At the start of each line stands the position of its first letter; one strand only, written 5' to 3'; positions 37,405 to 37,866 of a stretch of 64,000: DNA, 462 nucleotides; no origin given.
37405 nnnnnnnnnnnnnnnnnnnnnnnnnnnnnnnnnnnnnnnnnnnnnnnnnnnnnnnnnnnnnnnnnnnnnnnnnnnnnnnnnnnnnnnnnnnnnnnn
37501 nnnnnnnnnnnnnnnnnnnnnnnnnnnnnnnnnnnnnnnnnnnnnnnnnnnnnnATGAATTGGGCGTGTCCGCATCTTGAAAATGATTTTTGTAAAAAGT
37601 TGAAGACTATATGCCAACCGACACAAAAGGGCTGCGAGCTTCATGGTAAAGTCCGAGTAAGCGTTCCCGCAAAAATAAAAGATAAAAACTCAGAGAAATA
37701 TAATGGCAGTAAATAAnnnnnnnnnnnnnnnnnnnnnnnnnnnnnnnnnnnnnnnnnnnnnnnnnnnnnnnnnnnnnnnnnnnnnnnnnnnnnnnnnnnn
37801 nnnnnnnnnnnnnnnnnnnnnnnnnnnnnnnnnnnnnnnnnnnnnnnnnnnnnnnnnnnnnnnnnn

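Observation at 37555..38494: Small 4-Cys ORF translationally coupled (14-nt overlap) to a stand-alone radical SAM enzyme: candidate peptide-maturase or cofactor pair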

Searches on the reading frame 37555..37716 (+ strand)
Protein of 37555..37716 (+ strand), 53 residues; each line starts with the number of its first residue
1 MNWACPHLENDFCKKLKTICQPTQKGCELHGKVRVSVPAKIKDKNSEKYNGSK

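Call 3: search_protein_families(library=pfam, proteins=[window:37555-37716:+], max_evalue=0.1)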
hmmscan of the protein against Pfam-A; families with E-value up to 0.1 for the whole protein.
window:37555-37716:+ (53 aa): 1 family
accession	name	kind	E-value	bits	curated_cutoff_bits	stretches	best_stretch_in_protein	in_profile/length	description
PF09645.16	F-112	-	0.091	13.3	25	1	14-48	43-77/110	F-112 protein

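Call 4: search_protein_families(library=ncbifam, proteins=[window:37555-37716:+], max_evalue=0.1)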
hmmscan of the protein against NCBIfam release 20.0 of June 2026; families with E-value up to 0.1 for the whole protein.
window:37555-37716:+ (53 aa): 0 families

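Call 11: find_homologous_proteins(query=window:37555-37713:+, max_evalue=10)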
Query window:37555-37713:+ (53 aa): 1 proteins with E <= 10 among 1 candidates.
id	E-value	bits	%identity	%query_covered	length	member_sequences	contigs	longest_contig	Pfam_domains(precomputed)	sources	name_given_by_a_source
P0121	1.7e-30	120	100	100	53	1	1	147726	-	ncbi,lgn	-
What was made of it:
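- The word-index search found only itself (call 11).
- Tried and rejected: A word-index protein search with the small ORF found only itself (call 11).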

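Call 26: search_protein_representatives(protein=window:37555-37713:+)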
Query: 53 residues. Proteins with E-value up to 0.001 (for the whole library): 40; up to 1e-10: 0; up to 1e-30: 0. The best 40 are listed.
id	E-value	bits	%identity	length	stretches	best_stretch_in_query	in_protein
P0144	2.8e-10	55.7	55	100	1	1-44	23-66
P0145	2.4e-09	52.8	65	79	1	1-38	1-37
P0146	2.7e-09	52.6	32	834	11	2-29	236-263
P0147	1.7e-08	50.1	58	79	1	1-38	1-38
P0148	5.7e-08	48.4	56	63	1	1-39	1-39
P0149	4.0e-07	45.8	52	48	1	1-47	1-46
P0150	7.9e-07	44.9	53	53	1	1-38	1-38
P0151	1.1e-06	44.5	43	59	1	2-47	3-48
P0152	2.2e-06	43.5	48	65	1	1-50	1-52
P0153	2.4e-06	43.4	45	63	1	2-51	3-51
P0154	8.3e-06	41.7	54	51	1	1-35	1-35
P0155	1.9e-05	40.5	51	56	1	1-39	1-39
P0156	2.7e-05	40.1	45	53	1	2-48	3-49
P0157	3.7e-05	39.7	44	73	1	1-49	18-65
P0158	4.3e-05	39.4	47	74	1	1-51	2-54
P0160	4.9e-05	39.3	40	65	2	1-42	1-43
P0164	1.2e-04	38.1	50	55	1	1-34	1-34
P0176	4.7e-04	36.2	51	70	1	2-36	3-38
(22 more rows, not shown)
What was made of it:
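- Checked: Decisively, the product has 39 significant small-protein homologues (call 26).
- Tried and rejected: The exhaustive HMMER search was needed (call 26).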

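Call 30: find_encoding_contigs(protein=P0145, flank=3000, max_places=3)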
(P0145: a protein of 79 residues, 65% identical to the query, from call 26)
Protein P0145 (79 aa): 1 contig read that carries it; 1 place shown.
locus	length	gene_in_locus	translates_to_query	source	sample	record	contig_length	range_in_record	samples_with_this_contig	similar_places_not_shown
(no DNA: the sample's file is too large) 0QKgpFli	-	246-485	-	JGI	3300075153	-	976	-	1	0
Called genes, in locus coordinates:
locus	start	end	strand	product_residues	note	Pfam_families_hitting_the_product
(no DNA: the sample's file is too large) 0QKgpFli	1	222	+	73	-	?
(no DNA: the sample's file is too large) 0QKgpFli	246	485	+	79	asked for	-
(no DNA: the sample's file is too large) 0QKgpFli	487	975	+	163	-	?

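Call 36: find_related_loci(query=A3, collection=metagenome_contigs, flank=3500)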
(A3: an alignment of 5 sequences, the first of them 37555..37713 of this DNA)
Query A3 (53 aa) in metagenome_contigs; peptide patterns used: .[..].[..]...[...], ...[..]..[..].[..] (x = any residue, [..] = any of these).
69 stretches matched a pattern; 9 encode a relative of the query (tblastn E <= 1e-3); 9 distinct loci.
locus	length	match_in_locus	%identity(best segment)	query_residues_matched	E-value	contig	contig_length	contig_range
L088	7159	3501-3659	47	1-53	5e-18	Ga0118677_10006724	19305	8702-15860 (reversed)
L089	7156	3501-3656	48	1-52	2e-16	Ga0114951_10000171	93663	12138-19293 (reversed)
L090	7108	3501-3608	61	1-36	1e-14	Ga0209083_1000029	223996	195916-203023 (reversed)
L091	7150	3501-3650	46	1-50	3e-13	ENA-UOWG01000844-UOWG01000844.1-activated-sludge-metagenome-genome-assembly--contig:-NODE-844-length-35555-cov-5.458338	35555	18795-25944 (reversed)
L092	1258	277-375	55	1-32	1e-9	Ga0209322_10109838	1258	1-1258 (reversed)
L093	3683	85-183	48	1-32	5e-9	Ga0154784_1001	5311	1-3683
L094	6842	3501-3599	52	1-33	6e-9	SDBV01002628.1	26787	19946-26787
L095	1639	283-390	44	1-34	1e-8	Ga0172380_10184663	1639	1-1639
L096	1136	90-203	37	1-34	1e-6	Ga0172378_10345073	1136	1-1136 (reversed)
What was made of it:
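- Tried and rejected: It was repeated with the 5 closest sequences (call 36).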

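Call 42: search_protein_families(library=pfam, proteins=[L096:90-1016:+, L095:283-990:+, L094:3501-3878:+, L093:85-450:+, L092:277-639:+, L094:3894-4688:+, L094:4688-5152:+, L094:2491-3501:+, L088:2850-3458:+, L088:1063-2850:+], max_evalue=0.01)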
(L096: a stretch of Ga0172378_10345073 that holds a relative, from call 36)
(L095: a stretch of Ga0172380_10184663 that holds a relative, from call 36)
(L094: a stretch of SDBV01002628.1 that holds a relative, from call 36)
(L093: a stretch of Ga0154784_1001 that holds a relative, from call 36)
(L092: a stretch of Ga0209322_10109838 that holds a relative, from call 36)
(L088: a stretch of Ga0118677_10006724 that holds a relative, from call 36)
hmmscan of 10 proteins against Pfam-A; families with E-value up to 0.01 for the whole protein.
L096:90-1016:+ (309 aa): 2 families
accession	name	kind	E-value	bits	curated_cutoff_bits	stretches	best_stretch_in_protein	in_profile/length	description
PF01814.28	Hemerythrin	-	9.6e-21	75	25.3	1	144-296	3-126/127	Hemerythrin HHE cation binding domain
PF04405.19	ScdA_N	-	1.2e-14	54.1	32.5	1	67-119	2-54/56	Domain of Unknown function (DUF542)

L095:283-990:+ (236 aa): 1 family
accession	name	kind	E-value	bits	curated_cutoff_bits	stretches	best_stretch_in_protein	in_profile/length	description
PF01814.28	Hemerythrin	-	7e-20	72.2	25.3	1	71-223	3-126/127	Hemerythrin HHE cation binding domain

L094:3501-3878:+ (126 aa): 1 family
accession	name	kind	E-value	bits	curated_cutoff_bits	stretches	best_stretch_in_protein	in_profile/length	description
PF10006.14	DUF2249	-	1.4e-27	95.7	29.5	1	51-119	2-70/70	Uncharacterized conserved protein (DUF2249)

L093:85-450:+ (122 aa): 1 family
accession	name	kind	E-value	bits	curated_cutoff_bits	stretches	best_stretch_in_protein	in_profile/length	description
PF10006.14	DUF2249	-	1.2e-28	99.1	29.5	1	52-120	2-70/70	Uncharacterized conserved protein (DUF2249)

L092:277-639:+ (121 aa): 2 families
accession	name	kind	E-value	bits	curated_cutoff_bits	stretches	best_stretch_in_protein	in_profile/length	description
PF13686.11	DrsE_2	-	1.9e-07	31.6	25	1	52-118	89-154/156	DsrE/DsrF/DrsH-like family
PF02635.20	DsrE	-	0.0012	19.5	22.7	1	60-111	56-106/116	DsrE/DsrF-like family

L094:3894-4688:+ (265 aa): 2 families
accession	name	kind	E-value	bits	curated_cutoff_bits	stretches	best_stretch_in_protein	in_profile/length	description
PF01814.28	Hemerythrin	-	9.4e-15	55.7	25.3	1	95-216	5-126/127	Hemerythrin HHE cation binding domain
PF18460.6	HetR_C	-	0.00034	20.9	27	1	113-153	33-73/79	Heterocyst differentiation regulator C-terminal Hood domain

L094:4688-5152:+ (155 aa): 0 families

L094:2491-3501:+ (337 aa): 3 families
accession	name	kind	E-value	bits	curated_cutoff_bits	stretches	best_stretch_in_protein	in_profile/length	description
PF04282.18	DUF438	-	3.6e-16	59.3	25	1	84-149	1-65/67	Family of unknown function (DUF438)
PF10006.14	DUF2249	-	1.3e-15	57.4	29.5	1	6-73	1-70/70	Uncharacterized conserved protein (DUF2249)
PF01814.28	Hemerythrin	-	5.7e-15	56.4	25.3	1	160-297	1-126/127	Hemerythrin HHE cation binding domain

L088:2850-3458:+ (203 aa): 1 family
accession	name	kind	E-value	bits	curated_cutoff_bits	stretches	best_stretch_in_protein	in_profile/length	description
PF01814.28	Hemerythrin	-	1.1e-19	71.6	25.3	1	3-139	2-127/127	Hemerythrin HHE cation binding domain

L088:1063-2850:+ (596 aa): 3 families
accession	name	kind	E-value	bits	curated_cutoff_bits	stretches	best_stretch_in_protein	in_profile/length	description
PF02896.24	PEP-utilizers_C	-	3.4e-83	279.6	22.8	1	299-571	12-290/293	PEP-utilising enzyme, PEP-binding domain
PF05524.18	PEP-utilisers_N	-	1.4e-27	96.7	24.4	1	44-168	1-121/121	PEP-utilising enzyme, N-terminal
PF00391.29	PEP-utilizers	-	6.7e-21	74.1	23.1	1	203-273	4-72/72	PEP-utilising enzyme, mobile domain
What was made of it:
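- Closest known: Rubredoxin/desulforedoxin-type Cys4 modules attached to anaerobe stress enzymes. Same: (Established knowledge; the fusions here are from call 42.)
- Closest known: SCIFF peptide plus radical SAM/SPASM maturase, and other rSAM-RiPP pairs. Different: The conserved Cys region is an N-terminal domain that is also fused to enzymes (call 42).
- Fusions: call 42 (ScdA_N+Hemerythrin, Hemerythrin, DUF2249, DsrE_2). Fusion to enzymes (RIC, DsrE-like, DUF2249) is more typical of an accessory redox or metal domain (call 42). The Cys4 segment occurs as an N-terminal domain of 120-310-aa enzymes (call 42).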

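Call 43: find_encoding_contigs(protein=P0149, flank=4000, max_places=2)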
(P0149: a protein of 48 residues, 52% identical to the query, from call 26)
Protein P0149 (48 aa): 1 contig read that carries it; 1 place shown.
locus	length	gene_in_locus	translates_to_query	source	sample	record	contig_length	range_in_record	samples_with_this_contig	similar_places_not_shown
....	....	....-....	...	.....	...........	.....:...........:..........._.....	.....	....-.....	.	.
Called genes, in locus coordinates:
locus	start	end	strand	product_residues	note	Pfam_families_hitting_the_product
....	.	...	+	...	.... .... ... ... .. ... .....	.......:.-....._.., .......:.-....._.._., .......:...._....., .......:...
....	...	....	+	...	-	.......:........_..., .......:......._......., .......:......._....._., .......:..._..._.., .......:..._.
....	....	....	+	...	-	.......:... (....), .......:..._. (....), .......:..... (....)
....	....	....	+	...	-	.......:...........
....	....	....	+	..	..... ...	-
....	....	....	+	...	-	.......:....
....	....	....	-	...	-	?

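Call 44: find_encoding_contigs(protein=P0152, flank=4000, max_places=2)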
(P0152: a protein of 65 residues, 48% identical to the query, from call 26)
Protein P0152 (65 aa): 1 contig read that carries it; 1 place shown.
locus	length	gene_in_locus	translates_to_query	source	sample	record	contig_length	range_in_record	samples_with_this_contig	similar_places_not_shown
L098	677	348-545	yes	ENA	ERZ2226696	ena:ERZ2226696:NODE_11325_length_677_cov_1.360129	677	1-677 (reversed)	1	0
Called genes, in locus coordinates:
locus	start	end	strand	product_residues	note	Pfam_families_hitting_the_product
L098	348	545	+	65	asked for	-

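Call 45: find_encoding_contigs(protein=P0155, flank=4000, max_places=2)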
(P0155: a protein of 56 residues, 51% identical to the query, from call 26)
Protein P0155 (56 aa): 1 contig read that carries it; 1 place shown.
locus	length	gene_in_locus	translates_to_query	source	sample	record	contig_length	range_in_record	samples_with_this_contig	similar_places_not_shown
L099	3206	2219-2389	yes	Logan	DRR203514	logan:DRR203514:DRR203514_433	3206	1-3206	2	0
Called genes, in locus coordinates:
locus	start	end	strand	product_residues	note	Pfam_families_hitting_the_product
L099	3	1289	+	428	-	?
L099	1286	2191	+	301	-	PF11751:PorP_SprF (faint)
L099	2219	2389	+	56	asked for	-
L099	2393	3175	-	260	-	PF00561:Abhydrolase_1, PF12146:Hydrolase_4, PF12697:Abhydrolase_6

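Call 46: find_encoding_contigs(protein=P0160, flank=4000, max_places=2)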
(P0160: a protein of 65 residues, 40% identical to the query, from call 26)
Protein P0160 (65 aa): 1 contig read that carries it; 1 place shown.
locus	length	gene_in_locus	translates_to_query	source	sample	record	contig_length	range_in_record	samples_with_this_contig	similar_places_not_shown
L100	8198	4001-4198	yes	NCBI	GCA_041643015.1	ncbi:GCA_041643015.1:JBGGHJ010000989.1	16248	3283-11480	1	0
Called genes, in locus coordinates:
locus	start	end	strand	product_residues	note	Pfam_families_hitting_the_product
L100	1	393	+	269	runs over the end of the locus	PF01814:Hemerythrin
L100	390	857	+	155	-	PF27217:AF_0155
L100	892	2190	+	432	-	PF01053:Cys_Met_Meta_PP, PF01041:DegT_DnrJ_EryC1 (weak), PF00266:Aminotran_5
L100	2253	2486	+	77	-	PF10006:DUF2249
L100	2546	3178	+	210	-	PF02663:FmdE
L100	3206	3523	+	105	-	-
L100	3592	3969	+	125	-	-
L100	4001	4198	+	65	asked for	-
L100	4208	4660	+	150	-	PF01814:Hemerythrin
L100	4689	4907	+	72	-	PF01106:NifU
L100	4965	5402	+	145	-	PF08821:CGGC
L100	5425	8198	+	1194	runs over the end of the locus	PF01855:POR_N, PF17147:PFOR_II, PF01558:POR, PF10371:EKR, PF00037:Fer4, PF12837:Fer4_6, PF12838:Fer4_7, PF02775:TPP_enzyme_C, +4 more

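Call 49: list_cluster_members(proteins=[P0121, P0001, P0160, P0144, P0149])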
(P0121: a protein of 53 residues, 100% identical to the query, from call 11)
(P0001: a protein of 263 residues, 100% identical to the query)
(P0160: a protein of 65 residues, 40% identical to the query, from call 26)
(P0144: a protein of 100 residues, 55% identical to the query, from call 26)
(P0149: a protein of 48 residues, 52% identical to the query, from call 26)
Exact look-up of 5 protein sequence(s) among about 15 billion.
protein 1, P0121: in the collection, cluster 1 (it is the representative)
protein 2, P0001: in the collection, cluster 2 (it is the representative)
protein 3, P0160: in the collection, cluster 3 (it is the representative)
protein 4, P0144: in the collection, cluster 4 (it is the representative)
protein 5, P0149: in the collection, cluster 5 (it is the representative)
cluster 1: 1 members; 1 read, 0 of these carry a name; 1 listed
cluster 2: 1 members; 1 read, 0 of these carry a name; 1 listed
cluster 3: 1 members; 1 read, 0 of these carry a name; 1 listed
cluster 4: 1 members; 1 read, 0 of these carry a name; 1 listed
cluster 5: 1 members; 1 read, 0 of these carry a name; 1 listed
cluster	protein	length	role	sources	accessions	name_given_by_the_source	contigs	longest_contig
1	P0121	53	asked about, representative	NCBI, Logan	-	-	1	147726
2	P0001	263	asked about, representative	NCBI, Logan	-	-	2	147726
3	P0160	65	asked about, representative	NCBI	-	-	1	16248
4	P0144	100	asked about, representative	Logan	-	-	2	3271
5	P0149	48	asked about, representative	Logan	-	-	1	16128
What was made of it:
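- Checked: The exact 53-aa product is on record as a called, unnamed gene on the 147.7-kb source contig (calls 11, 49).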

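Call 50: predict_structure(alignment_id=A2)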
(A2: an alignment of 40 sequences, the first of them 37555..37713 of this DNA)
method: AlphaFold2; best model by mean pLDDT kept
length: 53 residues; sequences in the alignment: 40
mean_pLDDT: 67.8   pTM: 0.38
mean pLDDT of the five models: 67.8, 64.4, 60.2, 56.6, 54.4
residues with pLDDT >= 90: 0; 70-90: 31; 50-70: 10; < 50: 12
segments of 3 or more residues with pLDDT < 50: 41-43, 45-53
pLDDT, mean of each block of 10 residues (from residue 1): 77 83 76 64 46 43
secondary structure, 60 per line:
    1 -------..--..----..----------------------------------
elements in order:
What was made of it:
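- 37555..37653 (+): Conserved Cys4 core, residues 1-33: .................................. AlphaFold pLDDT is 70-90 for residues 1-31 (call 50).
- On Cys4 mini-protein family defined here: The AlphaFold model has only moderate confidence and its coordinates are not accessible (call 50).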

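Call 55: fold_search(model_id=the predicted structure, library=pdb)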
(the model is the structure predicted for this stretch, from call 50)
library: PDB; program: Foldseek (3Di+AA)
matches with E <= 10: 0; with E <= 0.001: 0
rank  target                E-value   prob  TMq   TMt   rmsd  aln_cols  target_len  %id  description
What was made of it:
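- Tried and rejected: Fold matches for the small protein: none (call 55).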

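Call 58: search_solved_structures(query=A2, max_evalue=10, show_alignments=2)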
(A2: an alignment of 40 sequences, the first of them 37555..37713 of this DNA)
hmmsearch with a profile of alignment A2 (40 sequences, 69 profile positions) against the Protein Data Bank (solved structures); distinct sequences matched with E-value up to 10: 0.
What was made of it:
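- The Cys spacing (x7, x6, x6) lacks the CxxC knuckles of rubredoxin or zinc ribbons, and no structural relative was found (calls 55, 58).
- Tried and rejected: PDB profile search: none (call 58).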

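Call 60: find_encoding_contigs(protein=P0164, flank=4000, max_places=3)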
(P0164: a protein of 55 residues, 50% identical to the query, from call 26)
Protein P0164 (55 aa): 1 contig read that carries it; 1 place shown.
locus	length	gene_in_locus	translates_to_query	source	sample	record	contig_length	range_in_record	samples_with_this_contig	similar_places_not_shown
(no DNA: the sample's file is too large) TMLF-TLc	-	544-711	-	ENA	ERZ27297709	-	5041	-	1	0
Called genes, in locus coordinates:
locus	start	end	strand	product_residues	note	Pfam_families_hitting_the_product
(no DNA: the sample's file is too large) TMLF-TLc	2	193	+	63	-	?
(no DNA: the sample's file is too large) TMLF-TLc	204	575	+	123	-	PF04343:DUF488, PF22751:DUF488-N3a, PF22752:DUF488-N3i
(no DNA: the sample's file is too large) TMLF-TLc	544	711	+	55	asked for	-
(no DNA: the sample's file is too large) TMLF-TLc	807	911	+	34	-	-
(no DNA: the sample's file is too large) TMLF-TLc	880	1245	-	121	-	-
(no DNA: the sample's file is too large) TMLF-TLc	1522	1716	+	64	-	-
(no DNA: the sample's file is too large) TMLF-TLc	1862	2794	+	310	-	PF00089:Trypsin, PF13365:Trypsin_2, PF00515:TPR_1 (weak), PF07719:TPR_2 (weak), PF13181:TPR_8 (weak), PF13428:TPR_14 (weak), PF13414:TPR_11, PF13432:TPR_16, +3 more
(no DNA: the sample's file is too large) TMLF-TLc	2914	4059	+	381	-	-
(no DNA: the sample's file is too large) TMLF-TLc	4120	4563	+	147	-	PF13384:HTH_23, PF13551:HTH_29 (weak), PF13565:HTH_32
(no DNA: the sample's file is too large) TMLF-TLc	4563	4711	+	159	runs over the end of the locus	?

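Call 61: find_encoding_contigs(protein=P0176, flank=4000, max_places=3)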
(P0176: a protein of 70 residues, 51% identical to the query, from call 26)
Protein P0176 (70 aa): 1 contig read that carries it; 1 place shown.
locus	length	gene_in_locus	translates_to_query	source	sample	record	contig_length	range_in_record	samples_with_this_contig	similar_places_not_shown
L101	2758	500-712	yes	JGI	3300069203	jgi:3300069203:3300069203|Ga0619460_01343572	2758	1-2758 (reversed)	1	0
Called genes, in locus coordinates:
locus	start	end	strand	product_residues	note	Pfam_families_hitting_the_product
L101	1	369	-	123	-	?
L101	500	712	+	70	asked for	-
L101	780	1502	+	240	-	PF04405:ScdA_N, PF01814:Hemerythrin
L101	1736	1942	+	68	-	PF02416:TatA_B_E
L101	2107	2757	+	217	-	?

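Call 62: find_encoding_contigs(protein=P0153, flank=4000, max_places=3)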
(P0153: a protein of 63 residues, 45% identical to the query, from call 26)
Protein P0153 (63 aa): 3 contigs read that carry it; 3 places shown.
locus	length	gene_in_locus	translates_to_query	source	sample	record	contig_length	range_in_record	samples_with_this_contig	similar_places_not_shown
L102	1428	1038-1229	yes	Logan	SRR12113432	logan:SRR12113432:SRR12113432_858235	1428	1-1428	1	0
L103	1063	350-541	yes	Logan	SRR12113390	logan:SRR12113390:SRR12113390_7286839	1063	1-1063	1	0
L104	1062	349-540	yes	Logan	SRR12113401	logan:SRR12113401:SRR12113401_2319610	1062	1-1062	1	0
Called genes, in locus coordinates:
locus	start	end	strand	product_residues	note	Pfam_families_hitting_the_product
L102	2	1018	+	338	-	?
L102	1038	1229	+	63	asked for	-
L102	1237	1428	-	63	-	?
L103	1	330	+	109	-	?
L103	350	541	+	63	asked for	-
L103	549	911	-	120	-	-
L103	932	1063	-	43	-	?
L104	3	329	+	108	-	?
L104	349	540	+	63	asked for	-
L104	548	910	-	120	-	-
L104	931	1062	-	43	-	?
